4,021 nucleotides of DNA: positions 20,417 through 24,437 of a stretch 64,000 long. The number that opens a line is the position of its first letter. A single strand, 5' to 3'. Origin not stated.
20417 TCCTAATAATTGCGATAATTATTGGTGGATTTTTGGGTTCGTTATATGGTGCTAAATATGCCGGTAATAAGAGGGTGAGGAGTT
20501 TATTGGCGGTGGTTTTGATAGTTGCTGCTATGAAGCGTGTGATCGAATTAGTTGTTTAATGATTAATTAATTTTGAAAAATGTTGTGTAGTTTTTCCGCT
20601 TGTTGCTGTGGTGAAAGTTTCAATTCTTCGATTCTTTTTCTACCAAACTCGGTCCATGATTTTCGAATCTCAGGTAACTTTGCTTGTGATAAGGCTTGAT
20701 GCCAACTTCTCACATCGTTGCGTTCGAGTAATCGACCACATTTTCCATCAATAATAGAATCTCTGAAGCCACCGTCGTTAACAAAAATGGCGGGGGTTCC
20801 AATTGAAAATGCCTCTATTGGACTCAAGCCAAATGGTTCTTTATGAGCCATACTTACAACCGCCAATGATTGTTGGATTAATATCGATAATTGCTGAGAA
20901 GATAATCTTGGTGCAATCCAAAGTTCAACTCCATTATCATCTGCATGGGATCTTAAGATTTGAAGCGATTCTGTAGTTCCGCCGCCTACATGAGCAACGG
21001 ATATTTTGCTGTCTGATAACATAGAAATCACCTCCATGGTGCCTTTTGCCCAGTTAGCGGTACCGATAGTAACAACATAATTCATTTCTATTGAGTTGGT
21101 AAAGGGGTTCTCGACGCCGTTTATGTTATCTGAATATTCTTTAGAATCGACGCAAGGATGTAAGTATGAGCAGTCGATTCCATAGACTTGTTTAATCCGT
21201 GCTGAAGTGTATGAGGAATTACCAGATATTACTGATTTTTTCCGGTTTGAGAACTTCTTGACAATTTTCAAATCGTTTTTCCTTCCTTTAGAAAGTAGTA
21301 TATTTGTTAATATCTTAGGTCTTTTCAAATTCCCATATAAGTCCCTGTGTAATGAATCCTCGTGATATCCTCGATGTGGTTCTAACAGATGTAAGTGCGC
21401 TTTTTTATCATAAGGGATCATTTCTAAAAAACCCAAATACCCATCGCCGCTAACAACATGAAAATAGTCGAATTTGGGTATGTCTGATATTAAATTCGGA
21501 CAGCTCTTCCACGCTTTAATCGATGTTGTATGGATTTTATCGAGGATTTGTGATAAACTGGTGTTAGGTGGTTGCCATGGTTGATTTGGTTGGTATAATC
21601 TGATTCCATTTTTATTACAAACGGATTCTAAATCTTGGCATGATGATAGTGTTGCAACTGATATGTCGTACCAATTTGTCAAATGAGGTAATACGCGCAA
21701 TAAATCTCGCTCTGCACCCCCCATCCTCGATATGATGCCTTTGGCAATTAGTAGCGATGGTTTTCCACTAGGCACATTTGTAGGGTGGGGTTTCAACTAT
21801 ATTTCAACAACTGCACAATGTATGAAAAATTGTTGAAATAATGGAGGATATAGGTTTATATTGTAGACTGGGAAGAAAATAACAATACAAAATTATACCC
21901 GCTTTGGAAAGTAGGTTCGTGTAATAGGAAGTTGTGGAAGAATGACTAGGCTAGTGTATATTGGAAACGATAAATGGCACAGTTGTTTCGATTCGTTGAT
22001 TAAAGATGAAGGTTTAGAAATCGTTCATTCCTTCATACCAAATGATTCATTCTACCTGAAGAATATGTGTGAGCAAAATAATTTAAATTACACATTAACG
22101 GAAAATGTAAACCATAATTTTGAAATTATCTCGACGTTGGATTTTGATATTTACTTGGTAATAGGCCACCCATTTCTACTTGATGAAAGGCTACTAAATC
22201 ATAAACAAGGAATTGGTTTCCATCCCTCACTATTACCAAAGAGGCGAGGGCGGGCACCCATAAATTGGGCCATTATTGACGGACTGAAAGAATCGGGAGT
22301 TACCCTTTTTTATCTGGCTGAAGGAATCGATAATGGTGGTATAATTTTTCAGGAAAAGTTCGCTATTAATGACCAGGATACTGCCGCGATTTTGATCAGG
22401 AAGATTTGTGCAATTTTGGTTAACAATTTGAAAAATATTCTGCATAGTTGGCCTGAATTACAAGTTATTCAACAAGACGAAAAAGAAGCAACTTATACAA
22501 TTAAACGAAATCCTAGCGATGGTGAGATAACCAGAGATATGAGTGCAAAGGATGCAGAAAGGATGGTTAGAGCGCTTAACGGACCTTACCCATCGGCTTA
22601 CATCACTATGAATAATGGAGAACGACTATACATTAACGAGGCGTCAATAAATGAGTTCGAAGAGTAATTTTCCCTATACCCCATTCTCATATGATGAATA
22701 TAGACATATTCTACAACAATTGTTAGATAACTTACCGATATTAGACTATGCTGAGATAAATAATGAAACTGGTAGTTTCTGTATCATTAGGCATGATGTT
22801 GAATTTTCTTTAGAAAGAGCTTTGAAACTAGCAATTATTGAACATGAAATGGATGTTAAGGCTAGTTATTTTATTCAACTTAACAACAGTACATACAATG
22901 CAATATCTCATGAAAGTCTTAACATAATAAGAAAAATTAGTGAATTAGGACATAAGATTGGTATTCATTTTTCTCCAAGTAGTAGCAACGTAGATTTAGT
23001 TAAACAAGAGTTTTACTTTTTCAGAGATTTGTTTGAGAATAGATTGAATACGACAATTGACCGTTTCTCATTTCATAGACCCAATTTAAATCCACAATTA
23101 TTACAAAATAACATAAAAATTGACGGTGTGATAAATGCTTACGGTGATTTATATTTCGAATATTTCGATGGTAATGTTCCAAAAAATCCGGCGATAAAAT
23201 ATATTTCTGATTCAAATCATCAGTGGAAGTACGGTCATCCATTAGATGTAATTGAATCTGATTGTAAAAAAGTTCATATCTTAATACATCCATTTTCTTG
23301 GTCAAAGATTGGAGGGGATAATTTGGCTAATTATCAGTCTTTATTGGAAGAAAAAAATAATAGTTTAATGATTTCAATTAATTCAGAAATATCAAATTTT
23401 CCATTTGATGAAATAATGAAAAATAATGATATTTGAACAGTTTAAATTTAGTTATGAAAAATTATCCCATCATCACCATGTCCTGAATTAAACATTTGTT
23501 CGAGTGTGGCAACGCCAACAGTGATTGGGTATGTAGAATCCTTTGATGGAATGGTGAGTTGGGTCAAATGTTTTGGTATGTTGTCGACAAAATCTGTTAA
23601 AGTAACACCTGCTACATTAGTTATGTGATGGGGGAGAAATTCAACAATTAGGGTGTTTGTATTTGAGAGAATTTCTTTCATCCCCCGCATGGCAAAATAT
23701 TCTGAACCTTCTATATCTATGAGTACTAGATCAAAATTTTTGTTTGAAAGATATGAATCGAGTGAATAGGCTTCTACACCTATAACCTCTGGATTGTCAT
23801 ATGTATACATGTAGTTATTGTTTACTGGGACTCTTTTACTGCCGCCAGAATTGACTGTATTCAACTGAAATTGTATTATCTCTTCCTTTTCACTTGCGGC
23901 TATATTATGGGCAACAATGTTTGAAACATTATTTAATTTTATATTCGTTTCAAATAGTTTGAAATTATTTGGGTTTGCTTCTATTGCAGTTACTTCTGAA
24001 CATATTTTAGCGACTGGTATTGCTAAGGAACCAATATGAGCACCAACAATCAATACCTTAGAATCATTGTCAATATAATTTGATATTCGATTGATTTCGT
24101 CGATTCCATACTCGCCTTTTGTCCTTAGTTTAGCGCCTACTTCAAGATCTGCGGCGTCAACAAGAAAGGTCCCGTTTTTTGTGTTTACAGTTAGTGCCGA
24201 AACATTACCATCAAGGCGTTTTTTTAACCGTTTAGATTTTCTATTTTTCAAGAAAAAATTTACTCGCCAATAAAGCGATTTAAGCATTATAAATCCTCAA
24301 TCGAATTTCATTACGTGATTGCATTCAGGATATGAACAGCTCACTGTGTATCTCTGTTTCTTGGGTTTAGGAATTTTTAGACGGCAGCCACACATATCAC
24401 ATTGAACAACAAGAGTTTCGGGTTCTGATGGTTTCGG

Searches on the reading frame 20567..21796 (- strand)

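Call 71: search_protein_families(library=pfam, proteins=[window:20567-21796:-], max_evalue=0.00001)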
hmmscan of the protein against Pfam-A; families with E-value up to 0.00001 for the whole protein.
window:20567-21796:- (409 aa): 2 families
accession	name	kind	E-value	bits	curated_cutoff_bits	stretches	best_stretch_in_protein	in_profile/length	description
PF00534.26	Glycos_transf_1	-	3.2e-18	66.3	26.4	1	238-388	15-172/172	Glycosyl transferases group 1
PF13692.12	Glyco_trans_1_4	-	6.2e-09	36.7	27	1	257-371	24-138/142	Glycosyl transferases group 1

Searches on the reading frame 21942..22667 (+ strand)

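Call 71: search_protein_families(library=pfam, proteins=[window:21942-22667:+], max_evalue=0.00001)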
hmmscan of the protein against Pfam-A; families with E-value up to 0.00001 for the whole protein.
window:21942-22667:+ (241 aa): 2 families
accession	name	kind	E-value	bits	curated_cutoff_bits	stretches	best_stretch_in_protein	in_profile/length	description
PF00551.24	Formyl_trans_N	-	3.2e-17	63.3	26.1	1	55-154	67-168/181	Formyl transferase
PF02911.23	Formyl_trans_C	-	8.3e-06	26.4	21.1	0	191-237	4-48/100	Formyl transferase, C-terminal domain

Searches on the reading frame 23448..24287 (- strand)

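Call 71: search_protein_families(library=pfam, proteins=[window:23448-24287:-], max_evalue=0.00001)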
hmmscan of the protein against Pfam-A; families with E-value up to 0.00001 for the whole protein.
window:23448-24287:- (279 aa): 2 families
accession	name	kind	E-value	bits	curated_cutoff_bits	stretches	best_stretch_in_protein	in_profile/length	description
PF05050.19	Methyltransf_21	-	3.6e-14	53.7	22.7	1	81-226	2-156/173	Methyltransferase FkbM domain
PF02475.24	TRM5-TYW2_MTfase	-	5.1e-11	43.2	28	1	62-127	24-91/164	TRM5/TYW2 methyltransferase domain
